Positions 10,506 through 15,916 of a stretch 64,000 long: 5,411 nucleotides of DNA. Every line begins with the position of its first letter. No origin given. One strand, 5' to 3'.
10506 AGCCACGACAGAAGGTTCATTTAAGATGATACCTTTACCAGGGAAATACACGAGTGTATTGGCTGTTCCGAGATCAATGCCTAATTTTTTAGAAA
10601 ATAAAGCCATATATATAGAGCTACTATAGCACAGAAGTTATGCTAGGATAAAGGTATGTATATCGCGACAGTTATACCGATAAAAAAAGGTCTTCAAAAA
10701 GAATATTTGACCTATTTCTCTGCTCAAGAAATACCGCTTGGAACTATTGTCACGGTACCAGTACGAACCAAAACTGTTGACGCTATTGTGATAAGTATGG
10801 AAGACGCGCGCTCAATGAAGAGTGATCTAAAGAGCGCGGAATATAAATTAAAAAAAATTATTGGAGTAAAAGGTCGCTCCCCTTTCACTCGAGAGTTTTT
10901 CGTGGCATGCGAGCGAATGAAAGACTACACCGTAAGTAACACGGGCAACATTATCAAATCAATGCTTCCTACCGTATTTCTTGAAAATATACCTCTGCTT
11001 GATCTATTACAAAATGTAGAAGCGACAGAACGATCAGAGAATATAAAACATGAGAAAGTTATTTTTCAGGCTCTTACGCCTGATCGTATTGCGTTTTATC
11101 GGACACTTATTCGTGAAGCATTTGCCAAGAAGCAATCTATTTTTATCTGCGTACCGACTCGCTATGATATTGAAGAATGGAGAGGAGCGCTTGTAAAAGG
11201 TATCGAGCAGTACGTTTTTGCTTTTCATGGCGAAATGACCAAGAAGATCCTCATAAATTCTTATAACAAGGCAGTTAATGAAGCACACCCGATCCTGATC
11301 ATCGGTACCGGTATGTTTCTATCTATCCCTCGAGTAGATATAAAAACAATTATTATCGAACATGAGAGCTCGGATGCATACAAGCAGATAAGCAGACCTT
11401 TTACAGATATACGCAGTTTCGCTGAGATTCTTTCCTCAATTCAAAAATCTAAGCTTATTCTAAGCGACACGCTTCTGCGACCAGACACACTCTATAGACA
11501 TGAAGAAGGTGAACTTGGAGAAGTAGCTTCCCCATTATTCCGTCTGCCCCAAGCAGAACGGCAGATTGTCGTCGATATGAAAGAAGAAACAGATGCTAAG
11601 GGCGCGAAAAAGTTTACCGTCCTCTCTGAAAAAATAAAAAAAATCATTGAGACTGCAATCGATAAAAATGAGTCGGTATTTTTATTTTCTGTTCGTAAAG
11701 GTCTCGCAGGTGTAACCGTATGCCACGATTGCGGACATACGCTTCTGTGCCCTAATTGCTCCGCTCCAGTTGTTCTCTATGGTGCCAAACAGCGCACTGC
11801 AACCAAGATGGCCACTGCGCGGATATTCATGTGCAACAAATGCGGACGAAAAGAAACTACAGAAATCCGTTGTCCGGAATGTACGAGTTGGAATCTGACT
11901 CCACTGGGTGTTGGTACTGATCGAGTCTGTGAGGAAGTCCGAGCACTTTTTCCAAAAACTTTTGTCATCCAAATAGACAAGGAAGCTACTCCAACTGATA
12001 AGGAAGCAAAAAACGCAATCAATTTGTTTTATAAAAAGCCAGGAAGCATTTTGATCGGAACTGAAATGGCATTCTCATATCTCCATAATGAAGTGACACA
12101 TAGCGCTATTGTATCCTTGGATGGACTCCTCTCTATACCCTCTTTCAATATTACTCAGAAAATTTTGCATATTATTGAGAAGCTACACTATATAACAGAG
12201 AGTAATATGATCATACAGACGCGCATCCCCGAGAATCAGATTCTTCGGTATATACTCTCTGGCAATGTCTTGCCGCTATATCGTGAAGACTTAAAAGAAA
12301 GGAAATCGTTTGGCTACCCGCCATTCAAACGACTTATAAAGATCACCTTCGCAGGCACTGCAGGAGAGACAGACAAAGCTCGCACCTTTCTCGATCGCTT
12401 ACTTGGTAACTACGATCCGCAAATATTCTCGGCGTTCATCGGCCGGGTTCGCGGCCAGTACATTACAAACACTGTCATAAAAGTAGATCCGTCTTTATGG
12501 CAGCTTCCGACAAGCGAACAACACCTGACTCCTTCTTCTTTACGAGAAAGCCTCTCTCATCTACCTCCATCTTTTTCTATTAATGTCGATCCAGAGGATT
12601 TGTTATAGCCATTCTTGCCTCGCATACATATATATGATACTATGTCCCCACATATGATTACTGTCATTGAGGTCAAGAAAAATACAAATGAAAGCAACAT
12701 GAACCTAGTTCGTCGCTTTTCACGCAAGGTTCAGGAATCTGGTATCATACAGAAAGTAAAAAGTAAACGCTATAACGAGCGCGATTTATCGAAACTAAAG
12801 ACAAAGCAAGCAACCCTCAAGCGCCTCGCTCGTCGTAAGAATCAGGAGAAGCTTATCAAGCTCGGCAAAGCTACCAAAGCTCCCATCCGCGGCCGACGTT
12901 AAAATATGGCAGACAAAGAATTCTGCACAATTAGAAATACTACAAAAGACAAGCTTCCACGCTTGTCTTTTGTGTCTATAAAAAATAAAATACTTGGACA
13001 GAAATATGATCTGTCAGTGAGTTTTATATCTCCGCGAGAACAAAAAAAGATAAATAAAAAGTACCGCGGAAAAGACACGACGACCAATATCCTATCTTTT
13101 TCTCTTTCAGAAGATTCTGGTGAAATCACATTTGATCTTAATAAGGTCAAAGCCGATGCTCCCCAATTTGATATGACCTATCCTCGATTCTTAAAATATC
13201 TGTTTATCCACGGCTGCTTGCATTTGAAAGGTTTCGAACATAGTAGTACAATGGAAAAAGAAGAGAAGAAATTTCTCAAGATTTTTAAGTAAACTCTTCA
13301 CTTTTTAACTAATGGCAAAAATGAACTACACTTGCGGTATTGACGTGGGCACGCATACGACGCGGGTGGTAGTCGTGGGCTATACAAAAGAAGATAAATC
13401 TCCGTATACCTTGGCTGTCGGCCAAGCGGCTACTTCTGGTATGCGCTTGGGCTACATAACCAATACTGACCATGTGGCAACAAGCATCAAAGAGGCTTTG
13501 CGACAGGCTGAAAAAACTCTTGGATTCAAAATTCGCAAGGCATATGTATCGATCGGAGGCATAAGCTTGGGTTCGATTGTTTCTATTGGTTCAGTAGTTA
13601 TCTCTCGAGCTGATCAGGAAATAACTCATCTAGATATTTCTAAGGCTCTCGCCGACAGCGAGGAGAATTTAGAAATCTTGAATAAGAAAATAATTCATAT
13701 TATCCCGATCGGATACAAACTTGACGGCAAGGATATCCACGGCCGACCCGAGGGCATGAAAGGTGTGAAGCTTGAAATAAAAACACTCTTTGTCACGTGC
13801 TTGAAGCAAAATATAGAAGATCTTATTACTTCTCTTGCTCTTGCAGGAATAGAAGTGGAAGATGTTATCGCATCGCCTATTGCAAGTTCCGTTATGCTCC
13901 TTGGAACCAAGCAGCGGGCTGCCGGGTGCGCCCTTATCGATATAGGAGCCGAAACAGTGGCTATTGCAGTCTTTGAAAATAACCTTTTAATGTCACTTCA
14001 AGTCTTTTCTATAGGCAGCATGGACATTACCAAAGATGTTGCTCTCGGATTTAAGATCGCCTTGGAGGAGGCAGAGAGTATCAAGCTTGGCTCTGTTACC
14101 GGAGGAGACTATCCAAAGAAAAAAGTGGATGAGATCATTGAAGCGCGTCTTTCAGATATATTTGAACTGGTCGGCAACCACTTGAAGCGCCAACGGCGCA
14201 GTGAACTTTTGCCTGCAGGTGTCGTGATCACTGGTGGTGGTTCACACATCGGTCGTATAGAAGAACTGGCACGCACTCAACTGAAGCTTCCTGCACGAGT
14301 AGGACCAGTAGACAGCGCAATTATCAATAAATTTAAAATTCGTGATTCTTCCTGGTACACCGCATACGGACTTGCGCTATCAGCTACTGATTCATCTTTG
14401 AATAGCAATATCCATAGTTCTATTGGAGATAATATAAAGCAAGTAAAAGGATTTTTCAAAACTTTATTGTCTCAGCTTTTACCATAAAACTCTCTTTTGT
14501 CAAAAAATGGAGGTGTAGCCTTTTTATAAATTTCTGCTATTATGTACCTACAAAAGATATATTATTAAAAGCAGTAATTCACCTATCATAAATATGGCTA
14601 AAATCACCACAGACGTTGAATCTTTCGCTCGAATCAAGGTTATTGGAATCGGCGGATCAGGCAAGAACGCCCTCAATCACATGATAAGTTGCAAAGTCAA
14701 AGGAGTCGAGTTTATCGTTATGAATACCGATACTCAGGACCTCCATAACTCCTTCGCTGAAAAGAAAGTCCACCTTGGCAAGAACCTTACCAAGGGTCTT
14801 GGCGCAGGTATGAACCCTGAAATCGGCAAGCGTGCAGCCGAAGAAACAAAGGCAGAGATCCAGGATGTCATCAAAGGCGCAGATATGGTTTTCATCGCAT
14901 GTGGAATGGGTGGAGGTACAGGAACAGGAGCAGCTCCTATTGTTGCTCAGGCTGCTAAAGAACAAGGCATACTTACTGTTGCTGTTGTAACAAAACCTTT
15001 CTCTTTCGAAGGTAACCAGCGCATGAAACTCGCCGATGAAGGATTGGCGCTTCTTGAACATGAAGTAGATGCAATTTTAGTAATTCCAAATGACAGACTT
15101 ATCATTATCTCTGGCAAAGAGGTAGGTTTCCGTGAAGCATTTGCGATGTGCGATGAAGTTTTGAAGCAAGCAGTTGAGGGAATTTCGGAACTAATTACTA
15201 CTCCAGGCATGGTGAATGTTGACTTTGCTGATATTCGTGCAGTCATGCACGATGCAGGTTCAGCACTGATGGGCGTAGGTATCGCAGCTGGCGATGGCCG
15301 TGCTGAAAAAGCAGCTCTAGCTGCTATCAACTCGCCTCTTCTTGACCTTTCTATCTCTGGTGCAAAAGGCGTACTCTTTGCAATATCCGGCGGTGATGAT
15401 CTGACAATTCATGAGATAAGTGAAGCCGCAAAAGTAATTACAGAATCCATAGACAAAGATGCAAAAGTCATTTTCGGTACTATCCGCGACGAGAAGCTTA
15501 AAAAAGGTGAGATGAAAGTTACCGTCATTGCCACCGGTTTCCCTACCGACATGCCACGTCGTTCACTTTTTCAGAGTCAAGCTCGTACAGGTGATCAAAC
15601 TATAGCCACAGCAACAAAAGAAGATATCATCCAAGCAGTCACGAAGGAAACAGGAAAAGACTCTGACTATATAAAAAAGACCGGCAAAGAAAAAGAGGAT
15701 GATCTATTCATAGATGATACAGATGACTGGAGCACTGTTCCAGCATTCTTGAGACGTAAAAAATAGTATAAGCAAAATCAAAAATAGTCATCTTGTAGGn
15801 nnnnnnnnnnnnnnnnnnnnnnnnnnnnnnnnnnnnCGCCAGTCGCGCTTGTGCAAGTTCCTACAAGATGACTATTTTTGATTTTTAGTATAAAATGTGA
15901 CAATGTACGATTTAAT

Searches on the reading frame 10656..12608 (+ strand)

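Call 7: search_protein_families(library=pfam, proteins=[window:10656-12608:+], max_evalue=0.001)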
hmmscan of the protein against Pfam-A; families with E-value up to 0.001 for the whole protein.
window:10656-12608:+ (650 aa): 1 family
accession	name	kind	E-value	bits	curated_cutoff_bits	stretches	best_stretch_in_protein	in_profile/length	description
PF17764.6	PriA_3primeBD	-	7.4e-10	39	22.7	1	17-105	11-96/96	3'DNA-binding domain (3'BD)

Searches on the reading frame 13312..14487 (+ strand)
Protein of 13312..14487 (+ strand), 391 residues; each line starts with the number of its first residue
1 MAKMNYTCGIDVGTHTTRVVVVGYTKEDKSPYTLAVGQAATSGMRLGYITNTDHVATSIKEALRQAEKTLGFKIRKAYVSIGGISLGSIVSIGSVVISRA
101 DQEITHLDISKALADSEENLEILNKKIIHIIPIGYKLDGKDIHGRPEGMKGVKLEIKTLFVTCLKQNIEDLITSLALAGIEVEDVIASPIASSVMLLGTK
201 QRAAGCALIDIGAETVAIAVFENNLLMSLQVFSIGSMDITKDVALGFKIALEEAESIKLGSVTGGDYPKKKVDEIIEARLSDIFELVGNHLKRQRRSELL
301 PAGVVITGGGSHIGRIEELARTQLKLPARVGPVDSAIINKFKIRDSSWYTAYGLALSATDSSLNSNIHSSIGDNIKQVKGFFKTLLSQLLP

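Call 43: search_protein_families(library=pfam, proteins=[window:13312-14487:+], max_evalue=0.0001)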
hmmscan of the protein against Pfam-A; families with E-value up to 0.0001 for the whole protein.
window:13312-14487:+ (391 aa): 3 families
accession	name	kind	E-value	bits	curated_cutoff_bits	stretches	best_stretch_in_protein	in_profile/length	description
PF14450.12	FtsA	-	4.8e-22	79.1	31.8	1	207-352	1-126/127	Cell division protein FtsA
PF02491.25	SHS2_FTSA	-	6.5e-12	46.1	25.4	1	86-162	4-79/79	SHS2 domain inserted in FTSA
PF11104.14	PilM_2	-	5.6e-11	42.4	27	1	9-356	1-337/340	Type IV pilus assembly protein PilM;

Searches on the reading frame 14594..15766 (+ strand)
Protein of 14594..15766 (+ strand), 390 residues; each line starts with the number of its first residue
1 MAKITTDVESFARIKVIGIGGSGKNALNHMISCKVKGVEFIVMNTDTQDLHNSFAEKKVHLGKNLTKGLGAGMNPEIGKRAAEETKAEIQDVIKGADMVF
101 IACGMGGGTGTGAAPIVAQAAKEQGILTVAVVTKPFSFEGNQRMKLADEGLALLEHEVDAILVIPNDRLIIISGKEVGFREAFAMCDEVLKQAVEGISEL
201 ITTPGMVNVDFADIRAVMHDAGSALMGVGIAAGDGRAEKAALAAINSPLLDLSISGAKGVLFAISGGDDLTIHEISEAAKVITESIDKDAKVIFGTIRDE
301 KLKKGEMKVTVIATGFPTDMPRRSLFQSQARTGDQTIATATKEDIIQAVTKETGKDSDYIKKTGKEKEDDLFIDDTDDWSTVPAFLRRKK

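Call 43: search_protein_families(library=pfam, proteins=[window:14594-15766:+], max_evalue=0.0001)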
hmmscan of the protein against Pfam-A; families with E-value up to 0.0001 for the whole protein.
window:14594-15766:+ (390 aa): 2 families
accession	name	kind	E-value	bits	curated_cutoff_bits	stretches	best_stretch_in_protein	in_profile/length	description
PF00091.31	Tubulin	-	1.3e-47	163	33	1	13-172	1-188/190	Tubulin/FtsZ family, GTPase domain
PF12327.13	FtsZ_C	-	1.9e-32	111.9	27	1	222-316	1-94/95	FtsZ family, C-terminal domain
